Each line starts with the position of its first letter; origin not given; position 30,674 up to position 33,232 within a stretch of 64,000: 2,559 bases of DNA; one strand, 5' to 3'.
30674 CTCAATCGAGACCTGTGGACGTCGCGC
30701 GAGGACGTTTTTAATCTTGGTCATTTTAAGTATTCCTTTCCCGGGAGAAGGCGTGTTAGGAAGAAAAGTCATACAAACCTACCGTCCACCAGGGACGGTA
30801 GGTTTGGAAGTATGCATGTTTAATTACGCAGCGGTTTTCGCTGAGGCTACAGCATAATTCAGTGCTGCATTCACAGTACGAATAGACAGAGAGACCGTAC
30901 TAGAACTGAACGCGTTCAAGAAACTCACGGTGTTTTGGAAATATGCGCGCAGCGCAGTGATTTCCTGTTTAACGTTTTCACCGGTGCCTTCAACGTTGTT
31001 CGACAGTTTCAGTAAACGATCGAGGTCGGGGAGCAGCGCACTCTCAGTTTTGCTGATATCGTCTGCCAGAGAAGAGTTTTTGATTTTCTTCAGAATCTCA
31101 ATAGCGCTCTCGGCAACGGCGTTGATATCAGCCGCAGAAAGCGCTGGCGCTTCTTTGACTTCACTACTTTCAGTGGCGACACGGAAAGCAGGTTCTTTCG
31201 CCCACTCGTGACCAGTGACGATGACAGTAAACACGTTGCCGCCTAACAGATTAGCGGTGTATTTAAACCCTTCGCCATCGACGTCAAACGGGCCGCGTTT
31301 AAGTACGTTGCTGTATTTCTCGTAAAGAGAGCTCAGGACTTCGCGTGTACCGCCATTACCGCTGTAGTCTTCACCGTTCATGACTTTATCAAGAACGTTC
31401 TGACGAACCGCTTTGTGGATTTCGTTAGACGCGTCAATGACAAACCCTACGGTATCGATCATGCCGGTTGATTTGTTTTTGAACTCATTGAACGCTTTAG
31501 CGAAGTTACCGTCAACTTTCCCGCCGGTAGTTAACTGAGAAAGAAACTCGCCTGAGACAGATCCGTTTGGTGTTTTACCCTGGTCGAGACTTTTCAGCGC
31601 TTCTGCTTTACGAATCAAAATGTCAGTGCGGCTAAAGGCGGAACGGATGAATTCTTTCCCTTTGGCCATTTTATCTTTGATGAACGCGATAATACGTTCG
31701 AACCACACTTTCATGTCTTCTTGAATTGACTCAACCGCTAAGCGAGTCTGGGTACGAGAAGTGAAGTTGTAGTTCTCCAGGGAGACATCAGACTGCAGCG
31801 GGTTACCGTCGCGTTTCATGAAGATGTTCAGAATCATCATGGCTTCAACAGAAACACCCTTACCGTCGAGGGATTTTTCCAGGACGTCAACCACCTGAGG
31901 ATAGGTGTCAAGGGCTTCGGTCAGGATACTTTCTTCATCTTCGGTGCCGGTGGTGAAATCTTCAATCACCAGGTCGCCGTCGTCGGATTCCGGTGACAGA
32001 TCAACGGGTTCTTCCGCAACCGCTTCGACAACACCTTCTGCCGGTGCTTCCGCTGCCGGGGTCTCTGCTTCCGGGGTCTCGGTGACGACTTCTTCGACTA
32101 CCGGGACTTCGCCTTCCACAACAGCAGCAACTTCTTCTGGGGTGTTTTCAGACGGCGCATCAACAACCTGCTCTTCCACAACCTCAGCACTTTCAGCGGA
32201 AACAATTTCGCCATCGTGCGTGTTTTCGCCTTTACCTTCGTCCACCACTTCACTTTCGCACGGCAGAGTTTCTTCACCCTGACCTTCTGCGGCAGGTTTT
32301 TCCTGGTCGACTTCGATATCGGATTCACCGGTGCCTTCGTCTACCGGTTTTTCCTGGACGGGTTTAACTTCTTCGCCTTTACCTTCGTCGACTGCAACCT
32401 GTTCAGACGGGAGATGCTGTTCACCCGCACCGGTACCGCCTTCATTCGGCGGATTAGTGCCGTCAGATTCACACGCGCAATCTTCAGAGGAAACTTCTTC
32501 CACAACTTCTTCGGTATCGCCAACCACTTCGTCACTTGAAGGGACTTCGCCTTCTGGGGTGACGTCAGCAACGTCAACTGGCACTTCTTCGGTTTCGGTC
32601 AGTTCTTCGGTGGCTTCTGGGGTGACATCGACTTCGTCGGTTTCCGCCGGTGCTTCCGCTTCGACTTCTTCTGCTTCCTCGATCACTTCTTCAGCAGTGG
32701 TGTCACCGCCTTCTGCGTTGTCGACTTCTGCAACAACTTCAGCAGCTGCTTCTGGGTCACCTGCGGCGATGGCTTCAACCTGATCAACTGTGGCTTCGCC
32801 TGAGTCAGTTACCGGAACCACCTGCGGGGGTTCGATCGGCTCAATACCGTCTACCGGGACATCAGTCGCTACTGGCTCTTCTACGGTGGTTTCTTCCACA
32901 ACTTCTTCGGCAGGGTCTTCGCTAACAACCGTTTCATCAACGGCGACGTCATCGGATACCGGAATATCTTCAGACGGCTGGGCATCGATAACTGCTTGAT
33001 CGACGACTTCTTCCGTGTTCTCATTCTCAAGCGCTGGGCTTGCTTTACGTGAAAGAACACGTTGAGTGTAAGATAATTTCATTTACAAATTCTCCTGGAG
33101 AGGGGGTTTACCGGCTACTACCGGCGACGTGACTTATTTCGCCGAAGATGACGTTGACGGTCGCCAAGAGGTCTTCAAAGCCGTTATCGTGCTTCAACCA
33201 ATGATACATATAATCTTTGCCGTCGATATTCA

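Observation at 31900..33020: ~380-residue ultra-acidic E/V/D/T/P low-complexity domain (possible DNA mimic or capsid-pressure counter-ion)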

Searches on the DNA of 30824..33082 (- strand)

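Call 4: search_dna_similar(query=window:30824-33082:-, collection=phages, mode=near, max_rows=30)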
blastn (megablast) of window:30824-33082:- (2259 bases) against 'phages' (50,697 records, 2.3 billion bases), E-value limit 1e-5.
Records with a match: 9; places in all: 9; records where one place covers at least 80% of the query: 8.
Best place of each record, by identity: >=99% 2; 95-99% 7.
By first word of the organism name: Serratia 6; Klebsiella 3.
By host as written in the record: Klebsiella pneumoniae 9.
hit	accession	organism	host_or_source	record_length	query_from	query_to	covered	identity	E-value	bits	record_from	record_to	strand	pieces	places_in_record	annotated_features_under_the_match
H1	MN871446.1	Klebsiella phage KpLz-2_45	Klebsiella pneumoniae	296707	1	2259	100%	99.4%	0e+0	4095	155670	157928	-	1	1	hypothetical protein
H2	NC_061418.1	Klebsiella phage KpLz-2_45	Klebsiella pneumoniae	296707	1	2259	100%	99.4%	0e+0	4095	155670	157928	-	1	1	hypothetical protein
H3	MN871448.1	Serratia phage KpSz_1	Klebsiella pneumoniae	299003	1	2259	100%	98.2%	0e+0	3951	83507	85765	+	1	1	record has no annotation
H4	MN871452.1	Serratia phage KpZh_1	Klebsiella pneumoniae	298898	1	2259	100%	98.2%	0e+0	3951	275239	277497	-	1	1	record has no annotation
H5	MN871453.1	Serratia phage KpZh_LPS_45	Klebsiella pneumoniae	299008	1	2259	100%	98.2%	0e+0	3951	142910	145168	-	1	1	record has no annotation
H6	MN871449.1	Serratia phage KpXa_1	Klebsiella pneumoniae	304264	1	2259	100%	98.1%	0e+0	3940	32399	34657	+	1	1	record has no annotation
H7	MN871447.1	Serratia phage KpLz_1_41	Klebsiella pneumoniae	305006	1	2259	100%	98.1%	0e+0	3928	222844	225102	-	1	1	record has no annotation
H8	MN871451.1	Serratia phage KpYy_2_45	Klebsiella pneumoniae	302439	1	2259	100%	98.0%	0e+0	3923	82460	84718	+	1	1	record has no annotation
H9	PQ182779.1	Klebsiella phage vB_kp_MJ359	Klebsiella pneumoniae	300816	1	1374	61%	97.8%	0e+0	2372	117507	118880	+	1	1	internal head protein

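Call 5: get_annotated_region(hit=H1, flank=12000)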
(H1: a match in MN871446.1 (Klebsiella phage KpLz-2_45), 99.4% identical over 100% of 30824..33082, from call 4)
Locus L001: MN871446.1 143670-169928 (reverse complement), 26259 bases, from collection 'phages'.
description: Klebsiella phage KpLz-2_45, complete genome.
organism: Klebsiella phage KpLz-2_45 (NCBI taxid 2698923)
taxonomy: Viruses; Duplodnaviria; Heunggongvirae; Uroviricota; Caudoviricetes; Siatvirus; Siatvirus Lz245
host: Klebsiella pneumoniae; source: sea water; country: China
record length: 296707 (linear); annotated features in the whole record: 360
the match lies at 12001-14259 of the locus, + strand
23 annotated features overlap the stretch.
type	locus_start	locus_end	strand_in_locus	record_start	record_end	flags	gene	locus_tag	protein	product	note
CDS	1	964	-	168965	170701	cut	-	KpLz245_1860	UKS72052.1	DNA polymerase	MGA_186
CDS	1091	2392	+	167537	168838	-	-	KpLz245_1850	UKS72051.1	virion structural protein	MGA_185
CDS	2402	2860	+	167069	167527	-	-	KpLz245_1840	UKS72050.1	hypothetical protein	MGA_184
CDS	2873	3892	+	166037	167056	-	-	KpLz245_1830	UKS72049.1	hypothetical protein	MGA_183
CDS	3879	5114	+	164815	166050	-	-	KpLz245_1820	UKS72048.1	hypothetical protein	MGA_182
CDS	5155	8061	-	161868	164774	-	-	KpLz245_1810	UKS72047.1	virion structural protein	MGA_181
CDS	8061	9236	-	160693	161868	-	-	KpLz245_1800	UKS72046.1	hypothetical protein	MGA_180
CDS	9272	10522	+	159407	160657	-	-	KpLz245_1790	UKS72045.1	hypothetical protein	MGA_179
CDS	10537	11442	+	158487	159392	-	-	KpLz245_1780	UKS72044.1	virion structural protein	MGA_178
CDS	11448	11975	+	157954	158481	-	-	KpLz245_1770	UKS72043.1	virion structural protein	MGA_177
CDS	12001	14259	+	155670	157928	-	-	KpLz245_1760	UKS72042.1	hypothetical protein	MGA_176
CDS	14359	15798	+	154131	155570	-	-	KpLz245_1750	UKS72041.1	hypothetical protein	MGA_175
CDS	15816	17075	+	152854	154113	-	-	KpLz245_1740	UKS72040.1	hypothetical protein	MGA_174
CDS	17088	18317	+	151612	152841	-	-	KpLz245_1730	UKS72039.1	hypothetical protein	MGA_173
CDS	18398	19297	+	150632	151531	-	-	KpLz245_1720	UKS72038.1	hypothetical protein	MGA_172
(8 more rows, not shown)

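Call 6: get_annotated_region(hit=H9, flank=12000)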
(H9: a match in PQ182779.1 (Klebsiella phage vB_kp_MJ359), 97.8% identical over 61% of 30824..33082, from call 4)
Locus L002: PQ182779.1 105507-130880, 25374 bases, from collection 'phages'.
description: Klebsiella phage vB_kp_MJ359, complete genome.
organism: Klebsiella phage vB_kp_MJ359 (NCBI taxid 3279183)
taxonomy: Viruses
host: Klebsiella pneumoniae; source: water; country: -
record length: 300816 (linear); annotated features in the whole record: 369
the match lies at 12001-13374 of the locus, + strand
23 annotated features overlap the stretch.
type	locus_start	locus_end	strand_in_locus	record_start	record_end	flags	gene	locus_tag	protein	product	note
CDS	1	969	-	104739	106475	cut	-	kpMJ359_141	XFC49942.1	DNA polymerase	-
CDS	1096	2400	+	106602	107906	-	-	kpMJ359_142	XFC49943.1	hypothetical protein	-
CDS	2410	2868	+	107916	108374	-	-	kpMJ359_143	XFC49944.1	hypothetical protein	-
CDS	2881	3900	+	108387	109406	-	-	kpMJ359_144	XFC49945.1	hypothetical protein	-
CDS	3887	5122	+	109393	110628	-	-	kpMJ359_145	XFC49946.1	hypothetical protein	-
CDS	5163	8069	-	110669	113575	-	-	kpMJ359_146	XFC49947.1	virion structural protein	-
CDS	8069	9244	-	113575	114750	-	-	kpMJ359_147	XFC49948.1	virion structural protein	-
CDS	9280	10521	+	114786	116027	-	-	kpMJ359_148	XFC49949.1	virion structural protein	-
CDS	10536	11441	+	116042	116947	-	-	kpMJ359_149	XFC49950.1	hypothetical protein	-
CDS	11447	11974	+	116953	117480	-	-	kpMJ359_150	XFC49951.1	virion structural protein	-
CDS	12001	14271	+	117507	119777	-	-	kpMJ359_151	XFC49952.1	internal head protein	-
CDS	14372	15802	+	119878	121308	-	-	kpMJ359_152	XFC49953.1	internal head protein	-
CDS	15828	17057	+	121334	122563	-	-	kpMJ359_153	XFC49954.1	internal head protein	-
CDS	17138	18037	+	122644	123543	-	-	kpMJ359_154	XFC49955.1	hypothetical protein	-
CDS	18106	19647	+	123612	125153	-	-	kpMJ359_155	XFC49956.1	hypothetical protein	-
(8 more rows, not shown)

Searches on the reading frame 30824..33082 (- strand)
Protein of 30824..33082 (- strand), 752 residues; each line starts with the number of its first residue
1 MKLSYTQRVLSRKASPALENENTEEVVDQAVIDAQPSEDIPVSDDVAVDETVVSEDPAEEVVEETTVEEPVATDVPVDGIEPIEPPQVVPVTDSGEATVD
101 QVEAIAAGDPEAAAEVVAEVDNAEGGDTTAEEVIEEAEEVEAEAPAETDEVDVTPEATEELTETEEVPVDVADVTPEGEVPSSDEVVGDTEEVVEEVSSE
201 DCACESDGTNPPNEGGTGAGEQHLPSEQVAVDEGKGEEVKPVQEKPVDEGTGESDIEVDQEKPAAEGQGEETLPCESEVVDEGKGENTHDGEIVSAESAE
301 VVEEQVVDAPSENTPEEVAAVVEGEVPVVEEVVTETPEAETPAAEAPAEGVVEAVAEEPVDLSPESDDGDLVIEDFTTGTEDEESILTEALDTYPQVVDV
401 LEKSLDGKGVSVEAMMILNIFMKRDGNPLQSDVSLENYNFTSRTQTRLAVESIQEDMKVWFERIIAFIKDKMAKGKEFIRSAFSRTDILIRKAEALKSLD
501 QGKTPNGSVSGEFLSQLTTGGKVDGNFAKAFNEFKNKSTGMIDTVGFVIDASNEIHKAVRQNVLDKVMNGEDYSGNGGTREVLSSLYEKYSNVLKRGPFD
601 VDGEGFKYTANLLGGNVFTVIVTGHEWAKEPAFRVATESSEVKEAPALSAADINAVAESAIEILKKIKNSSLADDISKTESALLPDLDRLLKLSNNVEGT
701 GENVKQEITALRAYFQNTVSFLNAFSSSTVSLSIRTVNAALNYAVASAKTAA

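Call 10: search_protein_families(library=phrogs, proteins=[window:30824-33082:-], max_evalue=0.001)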
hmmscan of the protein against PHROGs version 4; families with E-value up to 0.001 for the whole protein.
window:30824-33082:- (752 aa): 1 family
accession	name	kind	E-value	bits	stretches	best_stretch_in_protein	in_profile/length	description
phrog_2497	-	head and packaging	6.3e-32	112.2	1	354-749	29-436/455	internal head protein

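Call 11: search_protein_families(library=pfam, proteins=[window:30824-33082:-], max_evalue=0.01)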
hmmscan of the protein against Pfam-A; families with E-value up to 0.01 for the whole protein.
window:30824-33082:- (752 aa): 1 family
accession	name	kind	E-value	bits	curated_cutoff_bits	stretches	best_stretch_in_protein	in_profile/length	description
PF12699.13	phiKZ_IP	-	1.1e-24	87.9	27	1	381-745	24-386/387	phiKZ-like phage internal head proteins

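Call 63: predict_structure(alignment_id=A2)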
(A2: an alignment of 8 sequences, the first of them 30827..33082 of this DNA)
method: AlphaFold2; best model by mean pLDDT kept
length: 752 residues; sequences in the alignment: 8
mean_pLDDT: 54.1   pTM: 0.44
mean pLDDT of the five models: 54.1, 52.5, 50.9, 49.9, 47.0
residues with pLDDT >= 90: 28; 70-90: 207; 50-70: 156; < 50: 361
segments of 3 or more residues with pLDDT < 50: 1-93, 144-245, 247-384, 431-442, 615-620, 624-630
pLDDT, mean of each block of 10 residues (from residue 1): 34 32 38 39 31 33 33 33 33 55 70 78 76 77 42 29 29 31 30 32 32 32 32 33 38 35 34 36 30 33 34 33 33 33 32 30 36 45 50 58 59 60 55 43 57 67 72 74 84 86 72 78 83 88 83 78 70 57 69 72 54 51 47 54 79 92 87 79 78 61 66 74 78 87 88 63
secondary structure, 60 per line:
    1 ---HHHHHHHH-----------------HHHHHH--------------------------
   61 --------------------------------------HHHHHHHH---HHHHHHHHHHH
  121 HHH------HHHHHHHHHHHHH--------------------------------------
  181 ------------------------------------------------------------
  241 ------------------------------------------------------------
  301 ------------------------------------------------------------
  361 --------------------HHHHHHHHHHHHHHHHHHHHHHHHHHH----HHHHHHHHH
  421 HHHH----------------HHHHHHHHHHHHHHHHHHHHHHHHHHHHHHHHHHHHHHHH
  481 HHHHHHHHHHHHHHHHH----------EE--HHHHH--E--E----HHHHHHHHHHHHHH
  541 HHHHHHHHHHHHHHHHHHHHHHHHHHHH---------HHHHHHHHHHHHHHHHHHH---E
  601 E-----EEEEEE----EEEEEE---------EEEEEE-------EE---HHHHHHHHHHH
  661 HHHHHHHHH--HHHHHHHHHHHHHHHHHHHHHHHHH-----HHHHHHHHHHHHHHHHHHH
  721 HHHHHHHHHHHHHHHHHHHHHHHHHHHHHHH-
elements in order (helices of 4 or more, strands of 3 or more residues): H4-11 H29-34 H99-106 H110-123 H130-142 H381-407 H412-424 H441-497 H512-516 H527-568 H578-596 E607-612 E617-622 E632-637 H650-669 H672-696 H702-751

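Call 65: search_solved_structures(query=A2, max_evalue=1, show_alignments=3)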
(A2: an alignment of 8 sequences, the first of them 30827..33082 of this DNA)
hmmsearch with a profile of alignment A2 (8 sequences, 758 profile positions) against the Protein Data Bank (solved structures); distinct sequences matched with E-value up to 1: 1.
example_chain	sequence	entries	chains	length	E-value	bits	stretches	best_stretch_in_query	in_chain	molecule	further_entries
9ugr_A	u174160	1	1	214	0.73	11.8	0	519-594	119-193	Syn-F4-Link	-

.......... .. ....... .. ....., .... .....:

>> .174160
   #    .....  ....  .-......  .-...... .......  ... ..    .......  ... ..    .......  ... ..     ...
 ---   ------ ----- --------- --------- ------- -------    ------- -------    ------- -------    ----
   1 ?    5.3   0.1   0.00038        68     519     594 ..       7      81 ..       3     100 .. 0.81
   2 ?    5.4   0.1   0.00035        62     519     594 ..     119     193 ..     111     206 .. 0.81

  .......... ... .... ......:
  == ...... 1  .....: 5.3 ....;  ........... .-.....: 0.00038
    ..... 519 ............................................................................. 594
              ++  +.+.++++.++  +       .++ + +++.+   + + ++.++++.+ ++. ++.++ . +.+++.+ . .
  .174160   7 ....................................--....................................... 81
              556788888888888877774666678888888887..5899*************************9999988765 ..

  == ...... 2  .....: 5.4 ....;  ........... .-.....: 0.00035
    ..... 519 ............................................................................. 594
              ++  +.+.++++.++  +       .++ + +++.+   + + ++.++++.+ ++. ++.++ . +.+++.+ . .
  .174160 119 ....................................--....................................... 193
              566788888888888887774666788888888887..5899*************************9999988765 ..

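Call 66: fold_search(model_id=the predicted structure, library=pdb)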
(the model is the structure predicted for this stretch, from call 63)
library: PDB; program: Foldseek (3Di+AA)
matches with E <= 10: 277; with E <= 0.001: 0
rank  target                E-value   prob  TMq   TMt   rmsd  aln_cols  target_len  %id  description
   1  8uxn_A                3.4e-01  0.18  0.10  0.22  40.3       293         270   12  Caulobacter crescentus FljM flagellar filament (symmetrized) (released 2024-06-26)
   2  5wk5_A                3.4e-01  0.13  0.09  0.18  26.9       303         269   12  Cryo-EM structure of P. aeruginosa flagellar filaments A443V (released 2017-10-25)
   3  7ctp                  3.5e-01  0.08  0.07  0.09  22.9       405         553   11  Crystal Structure of Human FAM129B/MINERVA/NIBAN2 (released 2020-11-25)
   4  5vxj_A                4.4e-01  0.41  0.14  0.32  19.1       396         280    8  2.50 A resolution structure of IpaD from Shigella flexneri in complex with single-domain antibody JMK-E3 (released 2017-08-30)
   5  7ng8_A                4.6e-01  0.11  0.10  0.15  31.2       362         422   11  Trimeric efflux pump Klebsiella TolC in complex with KlebC (released 2021-06-30)
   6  7ng9_A                4.8e-01  0.07  0.07  0.11  33.7       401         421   12  Trimeric efflux pump Klebsiella TolC (released 2021-06-30)
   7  1ek9_A                5.2e-01  0.06  0.08  0.12  32.5       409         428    8  2.1A X-RAY STRUCTURE OF TOLC: AN INTEGRAL OUTER MEMBRANE PROTEIN AND EFFLUX PUMP COMPONENT FROM ESCHERICHIA COLI (released 2000-06-28)
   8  4s0f_A                5.4e-01  0.15  0.11  0.14  26.6       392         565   11  Crystal structure of the peptidase-containing ABC transporter PCAT1 E648Q mutant complexed with ATPgS in an occluded c (released 2015-07-22)
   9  8uxj_A                5.4e-01  0.11  0.09  0.21  40.2       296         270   13  Caulobacter crescentus FljK flagellar filament (asymmetrical) (released 2024-06-26)
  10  7n59_A                5.9e-01  0.12  0.10  0.12  26.2       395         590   11  Structure of AtAtm3 in the inward-facing conformation with GSSG bound (released 2022-04-13)
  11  9cef_A                5.9e-01  0.08  0.08  0.17  40.7       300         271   12  Caulobacter crescentus FljN flagellar filament (symmetrized) (released 2024-08-28)
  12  8cvi_I                6.5e-01  0.06  0.07  0.14  34.8       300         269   10  Cryo-EM structure of the supercoiled EPEC H6 flagellar filament core Curly I waveform (released 2022-09-07)
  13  6xky_A                6.7e-01  0.11  0.09  0.20  37.4       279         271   11  Caulobacter crescentus FljK filament, straightened (released 2020-12-23)
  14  5vxj_C                6.7e-01  0.09  0.08  0.17  23.8       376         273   10  2.50 A resolution structure of IpaD from Shigella flexneri in complex with single-domain antibody JMK-E3 (released 2017-08-30)
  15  8yjp_A                6.7e-01  0.08  0.09  0.15  27.1       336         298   10  Cryo-EM structure of human apo GPR156 (released 2025-02-05)
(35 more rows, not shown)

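Call 69: find_related_loci(query=A2, collection=viral_contigs, flank=3000)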
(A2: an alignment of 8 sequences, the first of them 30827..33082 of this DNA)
Query A2 (752 aa) in viral_contigs; peptide patterns used: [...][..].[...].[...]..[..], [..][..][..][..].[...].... (x = any residue, [..] = any of these).
51 stretches matched a pattern; 2 encode a relative of the query (tblastn E <= 1e-3); 2 distinct loci.
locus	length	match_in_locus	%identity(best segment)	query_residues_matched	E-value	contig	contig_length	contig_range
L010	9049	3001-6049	55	1-751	0e+0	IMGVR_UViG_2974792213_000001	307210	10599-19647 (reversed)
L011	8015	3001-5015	36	333-534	5e-26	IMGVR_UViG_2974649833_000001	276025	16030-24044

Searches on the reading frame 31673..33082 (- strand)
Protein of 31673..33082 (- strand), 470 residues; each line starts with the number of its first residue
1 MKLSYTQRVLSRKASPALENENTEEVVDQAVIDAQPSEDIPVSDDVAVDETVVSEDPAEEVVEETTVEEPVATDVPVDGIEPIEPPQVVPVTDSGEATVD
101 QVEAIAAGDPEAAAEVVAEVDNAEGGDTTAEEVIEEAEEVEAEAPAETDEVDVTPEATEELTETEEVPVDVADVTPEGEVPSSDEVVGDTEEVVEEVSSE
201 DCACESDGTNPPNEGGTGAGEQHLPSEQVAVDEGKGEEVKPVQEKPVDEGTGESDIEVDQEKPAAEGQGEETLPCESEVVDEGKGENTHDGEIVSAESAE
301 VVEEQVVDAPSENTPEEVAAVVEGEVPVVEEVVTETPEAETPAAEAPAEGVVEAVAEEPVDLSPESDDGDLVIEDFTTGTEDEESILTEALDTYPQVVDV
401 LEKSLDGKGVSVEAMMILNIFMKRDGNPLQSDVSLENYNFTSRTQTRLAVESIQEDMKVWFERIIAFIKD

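Call 77: find_homologous_proteins(query=window:31673-33082:-, max_evalue=0.001)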
Query window:31673-33082:- (470 aa): 15 proteins with E <= 0.001 among 8000 candidates.
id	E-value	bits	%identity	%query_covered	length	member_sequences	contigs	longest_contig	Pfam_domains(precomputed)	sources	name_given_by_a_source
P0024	8.7e-273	923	99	100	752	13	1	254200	PF12699.14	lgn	-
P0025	3.0e-260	882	96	100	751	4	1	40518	PF12699.14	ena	-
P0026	8.4e-160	551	66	100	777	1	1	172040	PF12699.14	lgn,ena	-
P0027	7.8e-156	538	64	100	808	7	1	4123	PF12699.14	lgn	-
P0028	5.1e-155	535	64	100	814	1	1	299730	PF12699.14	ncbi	ncbi:internal head protein [Klebsiella phage vB_KpM_Centimanus]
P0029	5.1e-146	506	62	100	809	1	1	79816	PF12699.14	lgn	-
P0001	5.9e-107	377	49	100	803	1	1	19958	PF12699.14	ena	-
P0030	1.2e-106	376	48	100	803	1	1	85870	PF12699.14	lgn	-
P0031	5.1e-80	288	45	100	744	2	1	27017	PF12699.14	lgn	-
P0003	6.6e-41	159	40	39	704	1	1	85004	PF12699.14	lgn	-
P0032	3.0e-28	118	38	99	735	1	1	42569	PF12699.14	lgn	-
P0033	1.6e-27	115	52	22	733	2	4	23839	PF12699.14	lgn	-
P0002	6.4e-27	113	60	19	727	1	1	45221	PF12699.14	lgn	-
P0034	7.9e-26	110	45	30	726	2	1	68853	PF12699.14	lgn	-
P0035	5.3e-15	74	45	19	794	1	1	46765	PF12699.14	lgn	-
